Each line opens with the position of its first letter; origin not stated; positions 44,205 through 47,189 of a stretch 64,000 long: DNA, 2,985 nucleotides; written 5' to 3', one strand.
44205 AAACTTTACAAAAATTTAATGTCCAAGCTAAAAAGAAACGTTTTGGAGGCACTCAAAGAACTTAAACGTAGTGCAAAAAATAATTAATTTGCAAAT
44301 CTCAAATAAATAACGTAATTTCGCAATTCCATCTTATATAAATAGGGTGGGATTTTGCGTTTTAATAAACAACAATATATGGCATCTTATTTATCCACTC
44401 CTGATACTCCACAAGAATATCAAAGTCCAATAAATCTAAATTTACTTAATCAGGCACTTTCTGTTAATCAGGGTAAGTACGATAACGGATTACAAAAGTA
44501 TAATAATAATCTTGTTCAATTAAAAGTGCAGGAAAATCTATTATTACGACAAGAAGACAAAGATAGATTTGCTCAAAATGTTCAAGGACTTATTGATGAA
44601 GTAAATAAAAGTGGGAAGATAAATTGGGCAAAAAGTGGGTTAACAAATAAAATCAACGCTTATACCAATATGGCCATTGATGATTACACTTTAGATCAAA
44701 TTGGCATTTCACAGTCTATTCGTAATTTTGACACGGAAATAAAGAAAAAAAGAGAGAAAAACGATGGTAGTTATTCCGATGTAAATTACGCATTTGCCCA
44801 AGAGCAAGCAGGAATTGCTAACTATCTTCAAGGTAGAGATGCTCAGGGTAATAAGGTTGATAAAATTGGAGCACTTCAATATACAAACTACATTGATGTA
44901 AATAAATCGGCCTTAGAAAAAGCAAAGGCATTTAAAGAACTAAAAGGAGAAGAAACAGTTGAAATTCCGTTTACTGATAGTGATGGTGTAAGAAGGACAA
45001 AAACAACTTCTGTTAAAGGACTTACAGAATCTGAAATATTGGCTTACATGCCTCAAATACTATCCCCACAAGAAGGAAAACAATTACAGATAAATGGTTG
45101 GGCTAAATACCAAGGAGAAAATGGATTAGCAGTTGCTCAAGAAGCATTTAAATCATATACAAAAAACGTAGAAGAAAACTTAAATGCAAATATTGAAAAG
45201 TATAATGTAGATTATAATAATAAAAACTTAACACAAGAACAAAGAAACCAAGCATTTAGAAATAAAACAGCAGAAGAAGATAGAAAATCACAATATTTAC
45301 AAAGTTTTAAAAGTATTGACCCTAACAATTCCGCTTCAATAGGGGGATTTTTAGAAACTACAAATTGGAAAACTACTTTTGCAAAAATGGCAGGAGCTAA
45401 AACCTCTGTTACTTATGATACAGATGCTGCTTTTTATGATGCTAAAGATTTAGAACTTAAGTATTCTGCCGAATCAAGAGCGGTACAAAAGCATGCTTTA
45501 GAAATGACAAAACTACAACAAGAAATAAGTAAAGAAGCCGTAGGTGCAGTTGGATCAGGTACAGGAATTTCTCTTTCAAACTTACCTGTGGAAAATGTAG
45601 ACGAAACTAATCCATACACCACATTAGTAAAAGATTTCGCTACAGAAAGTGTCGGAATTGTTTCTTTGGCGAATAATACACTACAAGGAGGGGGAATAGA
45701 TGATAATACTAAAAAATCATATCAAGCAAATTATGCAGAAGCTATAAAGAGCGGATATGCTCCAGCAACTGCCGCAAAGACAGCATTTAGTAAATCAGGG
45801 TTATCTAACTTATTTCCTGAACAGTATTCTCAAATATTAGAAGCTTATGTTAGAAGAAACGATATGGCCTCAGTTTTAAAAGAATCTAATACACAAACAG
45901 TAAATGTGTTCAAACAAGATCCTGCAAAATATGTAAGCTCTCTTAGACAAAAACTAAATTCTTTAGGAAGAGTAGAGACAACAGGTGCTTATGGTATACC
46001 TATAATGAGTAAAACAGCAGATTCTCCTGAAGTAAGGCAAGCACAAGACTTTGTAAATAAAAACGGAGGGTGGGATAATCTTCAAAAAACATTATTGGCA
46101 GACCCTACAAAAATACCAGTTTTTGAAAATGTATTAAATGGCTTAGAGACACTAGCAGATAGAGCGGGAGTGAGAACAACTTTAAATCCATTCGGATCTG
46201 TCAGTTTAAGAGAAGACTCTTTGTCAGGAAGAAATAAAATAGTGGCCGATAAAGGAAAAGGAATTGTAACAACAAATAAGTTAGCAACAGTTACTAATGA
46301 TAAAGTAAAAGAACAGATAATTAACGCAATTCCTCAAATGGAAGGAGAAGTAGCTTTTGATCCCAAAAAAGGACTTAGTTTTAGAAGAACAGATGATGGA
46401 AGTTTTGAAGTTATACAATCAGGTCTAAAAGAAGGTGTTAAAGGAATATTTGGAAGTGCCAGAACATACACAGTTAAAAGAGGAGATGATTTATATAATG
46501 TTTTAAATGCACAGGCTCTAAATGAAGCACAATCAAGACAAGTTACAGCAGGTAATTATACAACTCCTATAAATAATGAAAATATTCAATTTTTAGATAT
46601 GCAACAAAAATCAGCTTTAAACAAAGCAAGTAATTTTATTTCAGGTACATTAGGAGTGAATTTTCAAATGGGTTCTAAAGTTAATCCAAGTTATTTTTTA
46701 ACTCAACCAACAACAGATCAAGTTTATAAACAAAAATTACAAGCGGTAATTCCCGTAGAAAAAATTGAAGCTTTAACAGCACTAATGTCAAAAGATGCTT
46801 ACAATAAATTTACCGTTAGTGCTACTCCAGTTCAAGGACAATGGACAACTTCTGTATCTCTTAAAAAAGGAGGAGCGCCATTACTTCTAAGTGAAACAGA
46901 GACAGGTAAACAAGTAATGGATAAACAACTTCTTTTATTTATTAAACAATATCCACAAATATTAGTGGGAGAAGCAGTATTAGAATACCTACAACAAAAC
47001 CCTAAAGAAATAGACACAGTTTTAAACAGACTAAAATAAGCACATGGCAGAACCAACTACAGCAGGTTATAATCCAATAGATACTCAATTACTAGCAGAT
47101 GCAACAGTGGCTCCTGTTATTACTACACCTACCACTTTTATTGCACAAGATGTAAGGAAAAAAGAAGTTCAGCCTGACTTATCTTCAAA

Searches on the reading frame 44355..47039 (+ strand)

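Call 70: search_protein_families(library=pfam, proteins=[window:44355-47039:+], max_evalue=0.001)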
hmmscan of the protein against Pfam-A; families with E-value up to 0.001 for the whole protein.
window:44355-47039:+ (894 aa): 0 families

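Call 71: search_protein_families(library=phrogs, proteins=[window:44355-47039:+], max_evalue=0.00001)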
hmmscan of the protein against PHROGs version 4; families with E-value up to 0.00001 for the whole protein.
window:44355-47039:+ (894 aa): 1 family
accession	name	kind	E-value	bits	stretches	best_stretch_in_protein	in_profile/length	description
phrog_32131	-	head and packaging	9.6e-34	117.5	1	9-386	1-368/974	virion structural protein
